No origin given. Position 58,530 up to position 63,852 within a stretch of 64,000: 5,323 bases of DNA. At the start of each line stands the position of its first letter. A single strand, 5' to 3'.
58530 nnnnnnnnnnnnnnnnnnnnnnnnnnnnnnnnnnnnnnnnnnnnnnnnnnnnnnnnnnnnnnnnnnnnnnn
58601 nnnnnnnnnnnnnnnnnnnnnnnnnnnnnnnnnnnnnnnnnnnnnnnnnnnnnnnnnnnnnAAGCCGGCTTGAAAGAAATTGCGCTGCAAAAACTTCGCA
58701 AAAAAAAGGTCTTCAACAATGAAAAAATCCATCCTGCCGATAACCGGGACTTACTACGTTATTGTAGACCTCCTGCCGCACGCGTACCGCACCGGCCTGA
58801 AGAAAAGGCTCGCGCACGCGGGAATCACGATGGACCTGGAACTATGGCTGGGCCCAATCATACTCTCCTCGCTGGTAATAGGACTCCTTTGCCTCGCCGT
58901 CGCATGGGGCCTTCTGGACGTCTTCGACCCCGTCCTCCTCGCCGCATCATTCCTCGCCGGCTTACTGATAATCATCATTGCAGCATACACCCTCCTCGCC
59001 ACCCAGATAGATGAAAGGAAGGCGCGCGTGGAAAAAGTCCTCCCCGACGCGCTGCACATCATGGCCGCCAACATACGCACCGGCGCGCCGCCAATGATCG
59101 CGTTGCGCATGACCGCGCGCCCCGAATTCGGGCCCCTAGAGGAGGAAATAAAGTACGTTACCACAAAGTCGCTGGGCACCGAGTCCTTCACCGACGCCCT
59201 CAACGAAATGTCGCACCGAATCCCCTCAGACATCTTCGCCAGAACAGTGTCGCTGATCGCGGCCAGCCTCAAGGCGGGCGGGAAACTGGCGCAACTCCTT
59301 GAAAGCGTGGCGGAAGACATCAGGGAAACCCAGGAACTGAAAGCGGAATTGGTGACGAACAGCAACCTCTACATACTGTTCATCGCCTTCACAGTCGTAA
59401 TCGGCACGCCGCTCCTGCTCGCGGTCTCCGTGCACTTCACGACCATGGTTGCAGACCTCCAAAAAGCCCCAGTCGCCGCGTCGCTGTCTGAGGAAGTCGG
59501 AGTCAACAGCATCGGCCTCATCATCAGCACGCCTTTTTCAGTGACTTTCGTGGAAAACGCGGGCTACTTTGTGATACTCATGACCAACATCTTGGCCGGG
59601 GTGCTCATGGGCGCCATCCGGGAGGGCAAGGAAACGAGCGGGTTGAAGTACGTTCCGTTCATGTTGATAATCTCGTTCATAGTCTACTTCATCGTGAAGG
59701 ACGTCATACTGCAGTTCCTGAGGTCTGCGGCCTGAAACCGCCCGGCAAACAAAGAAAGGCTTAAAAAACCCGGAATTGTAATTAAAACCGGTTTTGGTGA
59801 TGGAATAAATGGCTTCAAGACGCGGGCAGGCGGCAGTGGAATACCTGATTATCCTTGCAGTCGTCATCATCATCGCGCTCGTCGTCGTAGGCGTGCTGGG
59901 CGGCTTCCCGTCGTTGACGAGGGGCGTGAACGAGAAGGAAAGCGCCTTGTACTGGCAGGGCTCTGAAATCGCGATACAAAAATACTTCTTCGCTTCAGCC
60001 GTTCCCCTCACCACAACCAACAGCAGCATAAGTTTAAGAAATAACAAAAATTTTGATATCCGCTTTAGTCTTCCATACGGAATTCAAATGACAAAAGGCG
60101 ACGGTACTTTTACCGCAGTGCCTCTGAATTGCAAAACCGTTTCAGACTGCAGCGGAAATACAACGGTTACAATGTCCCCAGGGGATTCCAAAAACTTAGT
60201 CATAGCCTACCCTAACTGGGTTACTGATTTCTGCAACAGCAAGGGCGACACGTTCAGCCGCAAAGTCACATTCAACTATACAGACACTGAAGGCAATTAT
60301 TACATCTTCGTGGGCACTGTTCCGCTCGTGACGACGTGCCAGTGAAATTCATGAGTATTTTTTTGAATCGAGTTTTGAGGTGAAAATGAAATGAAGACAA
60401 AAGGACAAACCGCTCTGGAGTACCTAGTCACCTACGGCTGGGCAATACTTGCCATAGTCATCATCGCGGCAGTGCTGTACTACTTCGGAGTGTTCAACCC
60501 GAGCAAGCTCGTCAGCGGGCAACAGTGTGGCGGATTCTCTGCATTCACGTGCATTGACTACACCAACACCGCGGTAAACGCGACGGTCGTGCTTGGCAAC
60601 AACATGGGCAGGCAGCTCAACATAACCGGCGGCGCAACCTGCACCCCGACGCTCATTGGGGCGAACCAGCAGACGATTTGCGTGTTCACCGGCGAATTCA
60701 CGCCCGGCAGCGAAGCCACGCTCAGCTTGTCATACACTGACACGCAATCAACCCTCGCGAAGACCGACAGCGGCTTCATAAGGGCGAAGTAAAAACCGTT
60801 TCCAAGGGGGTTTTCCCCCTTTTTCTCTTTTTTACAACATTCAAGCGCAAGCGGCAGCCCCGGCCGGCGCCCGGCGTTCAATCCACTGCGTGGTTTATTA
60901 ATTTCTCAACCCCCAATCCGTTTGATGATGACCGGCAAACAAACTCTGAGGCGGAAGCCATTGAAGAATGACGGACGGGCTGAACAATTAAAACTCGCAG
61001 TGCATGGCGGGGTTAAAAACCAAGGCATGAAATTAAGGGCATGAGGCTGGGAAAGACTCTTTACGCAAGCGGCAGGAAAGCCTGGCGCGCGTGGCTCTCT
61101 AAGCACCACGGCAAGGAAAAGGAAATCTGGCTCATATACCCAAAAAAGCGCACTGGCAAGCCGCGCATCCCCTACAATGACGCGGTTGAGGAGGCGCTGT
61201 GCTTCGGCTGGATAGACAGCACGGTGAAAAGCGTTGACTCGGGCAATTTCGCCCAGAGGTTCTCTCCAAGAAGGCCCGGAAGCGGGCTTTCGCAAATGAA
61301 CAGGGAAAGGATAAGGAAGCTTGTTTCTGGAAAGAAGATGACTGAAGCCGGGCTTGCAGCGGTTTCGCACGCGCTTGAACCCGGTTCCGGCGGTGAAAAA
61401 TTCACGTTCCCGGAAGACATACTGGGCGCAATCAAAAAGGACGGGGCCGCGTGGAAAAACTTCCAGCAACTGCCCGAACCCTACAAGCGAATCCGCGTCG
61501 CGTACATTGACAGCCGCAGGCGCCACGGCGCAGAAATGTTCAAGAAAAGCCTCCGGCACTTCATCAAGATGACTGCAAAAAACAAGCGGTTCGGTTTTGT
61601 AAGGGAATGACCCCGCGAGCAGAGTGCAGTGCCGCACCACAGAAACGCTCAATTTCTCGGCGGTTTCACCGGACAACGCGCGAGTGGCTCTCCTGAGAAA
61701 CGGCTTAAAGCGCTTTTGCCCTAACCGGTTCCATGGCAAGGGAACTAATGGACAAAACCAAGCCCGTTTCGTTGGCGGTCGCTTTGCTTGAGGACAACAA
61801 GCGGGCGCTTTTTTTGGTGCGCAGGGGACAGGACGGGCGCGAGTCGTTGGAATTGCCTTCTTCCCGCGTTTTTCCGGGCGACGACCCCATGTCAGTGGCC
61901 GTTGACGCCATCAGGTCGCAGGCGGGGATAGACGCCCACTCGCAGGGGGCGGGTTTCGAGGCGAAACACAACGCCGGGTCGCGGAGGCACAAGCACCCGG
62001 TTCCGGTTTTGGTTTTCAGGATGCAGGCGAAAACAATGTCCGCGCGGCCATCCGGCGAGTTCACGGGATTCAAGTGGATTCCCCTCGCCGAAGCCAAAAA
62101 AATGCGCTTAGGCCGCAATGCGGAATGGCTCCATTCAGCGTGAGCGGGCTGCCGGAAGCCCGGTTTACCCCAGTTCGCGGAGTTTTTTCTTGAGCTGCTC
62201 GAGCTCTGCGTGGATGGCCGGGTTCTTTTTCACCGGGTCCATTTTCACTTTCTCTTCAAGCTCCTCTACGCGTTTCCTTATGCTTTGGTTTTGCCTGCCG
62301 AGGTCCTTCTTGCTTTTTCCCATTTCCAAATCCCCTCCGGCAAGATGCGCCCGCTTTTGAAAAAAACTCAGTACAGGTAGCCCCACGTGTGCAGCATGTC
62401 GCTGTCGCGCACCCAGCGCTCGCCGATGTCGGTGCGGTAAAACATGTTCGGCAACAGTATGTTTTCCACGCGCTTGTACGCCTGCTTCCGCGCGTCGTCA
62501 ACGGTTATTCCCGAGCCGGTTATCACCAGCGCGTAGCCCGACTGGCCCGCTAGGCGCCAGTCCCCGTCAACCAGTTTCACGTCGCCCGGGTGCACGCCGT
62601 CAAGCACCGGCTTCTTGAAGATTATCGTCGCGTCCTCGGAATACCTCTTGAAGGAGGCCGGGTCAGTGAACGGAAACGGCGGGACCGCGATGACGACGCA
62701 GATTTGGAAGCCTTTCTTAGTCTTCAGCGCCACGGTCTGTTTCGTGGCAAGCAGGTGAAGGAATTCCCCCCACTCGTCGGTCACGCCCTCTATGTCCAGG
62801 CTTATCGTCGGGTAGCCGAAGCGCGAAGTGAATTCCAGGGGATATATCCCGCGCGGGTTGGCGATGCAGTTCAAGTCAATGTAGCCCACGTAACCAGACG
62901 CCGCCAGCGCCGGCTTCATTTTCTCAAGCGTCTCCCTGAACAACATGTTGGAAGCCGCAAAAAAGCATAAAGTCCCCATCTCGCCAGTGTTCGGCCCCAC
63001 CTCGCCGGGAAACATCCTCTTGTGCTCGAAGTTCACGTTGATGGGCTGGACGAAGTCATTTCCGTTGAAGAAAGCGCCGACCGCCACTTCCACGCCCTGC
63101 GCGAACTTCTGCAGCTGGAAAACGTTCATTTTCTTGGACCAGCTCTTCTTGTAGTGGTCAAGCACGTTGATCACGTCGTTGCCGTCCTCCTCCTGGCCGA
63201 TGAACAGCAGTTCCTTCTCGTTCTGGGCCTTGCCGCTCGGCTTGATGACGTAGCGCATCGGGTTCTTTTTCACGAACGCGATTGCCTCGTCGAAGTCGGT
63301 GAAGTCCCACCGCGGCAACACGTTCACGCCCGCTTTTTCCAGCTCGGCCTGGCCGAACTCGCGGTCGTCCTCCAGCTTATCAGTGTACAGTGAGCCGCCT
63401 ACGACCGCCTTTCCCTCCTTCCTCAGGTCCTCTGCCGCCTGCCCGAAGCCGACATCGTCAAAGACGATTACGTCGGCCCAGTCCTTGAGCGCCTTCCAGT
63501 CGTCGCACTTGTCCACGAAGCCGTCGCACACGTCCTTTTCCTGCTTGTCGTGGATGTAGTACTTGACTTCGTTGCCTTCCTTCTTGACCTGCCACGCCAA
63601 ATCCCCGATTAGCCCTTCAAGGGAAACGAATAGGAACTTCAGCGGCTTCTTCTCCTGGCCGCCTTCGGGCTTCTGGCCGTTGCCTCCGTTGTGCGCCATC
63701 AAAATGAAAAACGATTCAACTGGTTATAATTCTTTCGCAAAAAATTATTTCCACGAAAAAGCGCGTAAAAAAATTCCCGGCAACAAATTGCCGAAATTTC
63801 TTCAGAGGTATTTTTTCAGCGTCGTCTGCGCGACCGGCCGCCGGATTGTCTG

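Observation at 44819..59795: Shared 14-mer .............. (palindromic core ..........) in the predicted promoter regions of the wHTH/ATPase gene and a distal pilin gene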

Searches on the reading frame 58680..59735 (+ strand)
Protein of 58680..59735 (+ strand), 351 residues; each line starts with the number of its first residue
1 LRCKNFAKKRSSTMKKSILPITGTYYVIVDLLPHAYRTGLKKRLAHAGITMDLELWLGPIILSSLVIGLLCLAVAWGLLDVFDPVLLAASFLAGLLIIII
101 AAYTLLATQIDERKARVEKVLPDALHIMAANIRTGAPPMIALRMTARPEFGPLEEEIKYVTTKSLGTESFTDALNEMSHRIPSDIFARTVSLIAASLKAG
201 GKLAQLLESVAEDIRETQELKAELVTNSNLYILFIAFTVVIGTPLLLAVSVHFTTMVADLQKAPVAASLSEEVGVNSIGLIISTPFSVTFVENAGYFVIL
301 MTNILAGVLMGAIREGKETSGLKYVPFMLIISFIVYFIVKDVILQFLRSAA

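Call 10: search_protein_families(library=pfam, proteins=[window:58680-59735:+], max_evalue=0.01)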
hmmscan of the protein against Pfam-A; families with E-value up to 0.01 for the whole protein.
window:58680-59735:+ (351 aa): 1 family
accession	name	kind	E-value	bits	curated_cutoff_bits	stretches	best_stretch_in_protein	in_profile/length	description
PF00482.28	T2SSF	-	2.8e-16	60.1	25.2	1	125-249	2-123/125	Type II secretion system (T2SS), protein F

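Call 29: find_homologous_proteins(query=window:58680-59735:+, max_evalue=1e-20)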
Query window:58680-59735:+ (351 aa): 222 proteins with E <= 1e-20 among 8000 candidates; the best 120 are listed.
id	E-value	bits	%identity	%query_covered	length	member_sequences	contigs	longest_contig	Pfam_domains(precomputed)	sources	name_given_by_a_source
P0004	7.0e-207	704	100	96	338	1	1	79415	PF00482.29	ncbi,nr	ncbi:MAG: type II secretion system F family protein [Candidatus Micrarchaeota archaeon]|nr:type II s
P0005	8.4e-160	549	73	96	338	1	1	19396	PF00482.29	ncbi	-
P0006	6.8e-143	494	67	95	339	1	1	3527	PF00482.29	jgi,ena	-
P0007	6.7e-142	491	66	96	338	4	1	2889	PF00482.29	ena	-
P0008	4.7e-107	376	53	94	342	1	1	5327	PF00482.29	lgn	-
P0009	2.8e-101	357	52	91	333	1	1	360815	PF00482.29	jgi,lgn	jgi:Flp pilus assembly protein TadB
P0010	6.0e-101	356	48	98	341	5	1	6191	PF00482.29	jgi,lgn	jgi:archaellum biogenesis protein FlaJ (TadC family)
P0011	1.9e-100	354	53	93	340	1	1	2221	PF00482.29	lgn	-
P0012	8.7e-100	352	54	91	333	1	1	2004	PF00482.29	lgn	-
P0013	5.9e-99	350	52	91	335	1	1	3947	PF00482.29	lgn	-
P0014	7.1e-97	343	48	96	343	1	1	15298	PF00482.29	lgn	-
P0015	4.2e-93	330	49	93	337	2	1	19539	PF00482.29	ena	-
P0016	7.0e-87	310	46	95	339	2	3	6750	PF00482.29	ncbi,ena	-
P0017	1.3e-85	306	45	96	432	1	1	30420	PF00482.29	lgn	-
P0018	3.2e-85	304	44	96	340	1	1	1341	PF00482.29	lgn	-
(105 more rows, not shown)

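Call 30: find_encoding_contigs(protein=P0005, flank=10000, max_places=2)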
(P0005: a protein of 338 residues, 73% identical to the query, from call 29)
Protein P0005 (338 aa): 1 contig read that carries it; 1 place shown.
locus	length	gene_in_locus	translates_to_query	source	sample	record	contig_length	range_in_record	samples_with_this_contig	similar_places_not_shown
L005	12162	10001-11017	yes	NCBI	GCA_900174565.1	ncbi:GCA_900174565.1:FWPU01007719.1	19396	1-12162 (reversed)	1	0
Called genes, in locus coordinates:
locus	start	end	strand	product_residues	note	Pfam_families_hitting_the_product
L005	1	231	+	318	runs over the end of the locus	PF00482:T2SSF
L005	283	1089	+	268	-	PF13481:AAA_25, PF03796:DnaB_C (weak), PF06745:ATPase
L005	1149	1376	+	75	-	-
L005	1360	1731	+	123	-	PF01850:PIN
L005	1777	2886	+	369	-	PF23960:DUF7289 (faint)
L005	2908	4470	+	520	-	-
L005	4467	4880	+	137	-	-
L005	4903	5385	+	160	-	-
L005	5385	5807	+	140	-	-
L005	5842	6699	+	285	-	-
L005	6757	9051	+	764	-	PF00437:T2SSE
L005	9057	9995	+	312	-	PF00482:T2SSF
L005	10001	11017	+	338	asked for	PF00482:T2SSF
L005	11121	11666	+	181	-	-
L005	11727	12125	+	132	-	-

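Call 31: find_encoding_contigs(protein=P0009, flank=10000, max_places=2)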
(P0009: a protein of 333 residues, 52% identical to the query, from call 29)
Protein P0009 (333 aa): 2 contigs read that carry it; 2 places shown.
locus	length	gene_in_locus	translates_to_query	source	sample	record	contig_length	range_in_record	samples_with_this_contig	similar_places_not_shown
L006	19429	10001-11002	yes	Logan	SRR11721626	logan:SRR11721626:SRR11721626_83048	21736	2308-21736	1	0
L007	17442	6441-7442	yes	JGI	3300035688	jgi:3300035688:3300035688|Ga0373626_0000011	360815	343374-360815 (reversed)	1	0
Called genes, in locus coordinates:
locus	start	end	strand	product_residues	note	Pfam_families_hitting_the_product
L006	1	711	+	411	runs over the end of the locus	-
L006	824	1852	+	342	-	PF13481:AAA_25 (weak), PF03796:DnaB_C (weak), PF06745:ATPase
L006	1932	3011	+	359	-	-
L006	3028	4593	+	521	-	-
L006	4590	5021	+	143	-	-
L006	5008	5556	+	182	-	-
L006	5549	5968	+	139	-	-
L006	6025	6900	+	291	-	-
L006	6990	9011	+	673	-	-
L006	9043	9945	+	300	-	PF00482:T2SSF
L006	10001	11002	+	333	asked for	PF00482:T2SSF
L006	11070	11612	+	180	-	-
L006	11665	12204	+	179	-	-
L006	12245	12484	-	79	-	PF00462:Glutaredoxin, PF13417:GST_N_3 (weak)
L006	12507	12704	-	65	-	PF13459:Fer4_15, PF13370:Fer4_13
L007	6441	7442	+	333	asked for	PF00482:T2SSF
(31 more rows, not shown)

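Call 32: find_encoding_contigs(protein=P0006, flank=10000, max_places=2)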
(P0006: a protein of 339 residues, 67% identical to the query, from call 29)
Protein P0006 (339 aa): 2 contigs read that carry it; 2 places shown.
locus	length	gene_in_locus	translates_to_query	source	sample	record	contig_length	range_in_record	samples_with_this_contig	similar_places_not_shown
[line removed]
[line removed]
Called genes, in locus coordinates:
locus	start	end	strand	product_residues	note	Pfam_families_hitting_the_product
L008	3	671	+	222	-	?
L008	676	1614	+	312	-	PF00482:T2SSF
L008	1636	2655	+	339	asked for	PF00482:T2SSF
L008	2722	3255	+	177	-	-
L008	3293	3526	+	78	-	?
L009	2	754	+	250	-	?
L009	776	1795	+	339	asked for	PF00482:T2SSF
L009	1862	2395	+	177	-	-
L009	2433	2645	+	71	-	?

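Call 40: find_encoding_contigs(protein=P0007, flank=10000, max_places=2)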
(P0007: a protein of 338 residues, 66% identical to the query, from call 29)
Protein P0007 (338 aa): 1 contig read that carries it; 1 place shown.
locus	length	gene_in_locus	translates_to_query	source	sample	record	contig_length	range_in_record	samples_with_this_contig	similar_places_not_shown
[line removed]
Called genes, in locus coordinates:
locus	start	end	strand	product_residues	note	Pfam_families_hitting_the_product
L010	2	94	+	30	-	?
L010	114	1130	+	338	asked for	PF00482:T2SSF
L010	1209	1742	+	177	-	-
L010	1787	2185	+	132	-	-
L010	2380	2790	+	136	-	PF00293:NUDIX (weak)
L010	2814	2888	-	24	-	?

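Call 41: find_encoding_contigs(protein=P0014, flank=10000, max_places=2)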
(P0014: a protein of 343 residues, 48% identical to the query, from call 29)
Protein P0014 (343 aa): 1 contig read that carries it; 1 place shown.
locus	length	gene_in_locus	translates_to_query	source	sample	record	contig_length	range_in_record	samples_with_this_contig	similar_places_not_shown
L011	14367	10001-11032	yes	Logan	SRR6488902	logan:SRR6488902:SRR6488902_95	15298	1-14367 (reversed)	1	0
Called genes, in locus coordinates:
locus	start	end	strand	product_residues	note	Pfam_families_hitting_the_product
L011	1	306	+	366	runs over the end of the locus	PF03796:DnaB_C (weak), PF06745:ATPase, PF13481:AAA_25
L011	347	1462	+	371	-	-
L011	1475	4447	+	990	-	-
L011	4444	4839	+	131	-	-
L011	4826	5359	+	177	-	-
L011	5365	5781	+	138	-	-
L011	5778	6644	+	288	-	-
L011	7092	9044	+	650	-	PF00437:T2SSE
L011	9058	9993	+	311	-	PF00482:T2SSF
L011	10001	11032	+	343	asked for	PF00482:T2SSF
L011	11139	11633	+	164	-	-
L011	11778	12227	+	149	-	-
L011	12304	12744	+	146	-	-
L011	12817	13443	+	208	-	PF02777:Sod_Fe_C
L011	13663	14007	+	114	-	-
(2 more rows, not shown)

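Call 83: find_encoding_contigs(protein=P0004, flank=10000, max_places=2)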
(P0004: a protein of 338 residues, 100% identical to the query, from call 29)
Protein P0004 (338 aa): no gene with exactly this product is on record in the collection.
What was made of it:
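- Tried and rejected: A look-up of P0004 to read beyond the window end failed; the protein is not on record (call 83).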

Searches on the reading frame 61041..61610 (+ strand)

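Call 10: search_protein_families(library=pfam, proteins=[window:61041-61610:+], max_evalue=0.01)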
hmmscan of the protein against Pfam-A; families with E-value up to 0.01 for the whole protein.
window:61041-61610:+ (189 aa): 1 family
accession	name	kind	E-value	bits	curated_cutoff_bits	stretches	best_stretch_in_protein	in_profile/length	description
PF13376.11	OmdA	-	2.6e-08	34.1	25.6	1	121-180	2-59/60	Bacteriocin-protection, YdeI or OmpD-Associated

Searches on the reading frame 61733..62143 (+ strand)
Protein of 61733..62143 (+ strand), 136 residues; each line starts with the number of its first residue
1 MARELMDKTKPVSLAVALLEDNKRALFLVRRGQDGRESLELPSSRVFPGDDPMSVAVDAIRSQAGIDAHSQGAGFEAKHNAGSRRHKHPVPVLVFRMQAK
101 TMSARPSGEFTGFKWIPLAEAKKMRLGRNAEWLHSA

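Call 10: search_protein_families(library=pfam, proteins=[window:61733-62143:+], max_evalue=0.01)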
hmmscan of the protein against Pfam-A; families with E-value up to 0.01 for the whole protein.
window:61733-62143:+ (136 aa): 1 family
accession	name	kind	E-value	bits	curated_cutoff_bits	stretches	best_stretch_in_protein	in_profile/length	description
PF00293.34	NUDIX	-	1.6e-05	25.3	21.1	1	13-126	5-124/134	NUDIX domain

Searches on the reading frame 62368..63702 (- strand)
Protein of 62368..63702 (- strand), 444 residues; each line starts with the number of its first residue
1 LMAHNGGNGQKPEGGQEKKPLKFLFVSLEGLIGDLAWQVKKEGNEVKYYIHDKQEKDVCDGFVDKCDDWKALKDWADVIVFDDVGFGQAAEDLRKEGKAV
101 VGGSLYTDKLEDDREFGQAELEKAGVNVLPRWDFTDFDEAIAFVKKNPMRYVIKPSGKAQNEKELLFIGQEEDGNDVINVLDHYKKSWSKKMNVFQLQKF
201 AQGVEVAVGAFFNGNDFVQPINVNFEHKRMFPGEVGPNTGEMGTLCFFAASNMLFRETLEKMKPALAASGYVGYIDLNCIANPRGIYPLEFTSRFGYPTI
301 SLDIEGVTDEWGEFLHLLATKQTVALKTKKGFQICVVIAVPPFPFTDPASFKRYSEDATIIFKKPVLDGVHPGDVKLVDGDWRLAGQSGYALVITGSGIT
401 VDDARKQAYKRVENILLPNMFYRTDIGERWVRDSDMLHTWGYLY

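Call 81: search_protein_families(library=pfam, proteins=[window:62368-63702:-], max_evalue=0.001)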
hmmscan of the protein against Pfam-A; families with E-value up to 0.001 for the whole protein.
window:62368-63702:- (444 aa): 2 families
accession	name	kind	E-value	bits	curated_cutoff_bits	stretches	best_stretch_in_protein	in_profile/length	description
PF01071.24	GARS_A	-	2.8e-14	53.9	27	1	114-298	3-192/194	Phosphoribosylglycinamide synthetase, ATP-grasp (A) domain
PF02843.22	GARS_C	-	1.8e-08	35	34.8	1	378-429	43-92/92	Phosphoribosylglycinamide synthetase, C domain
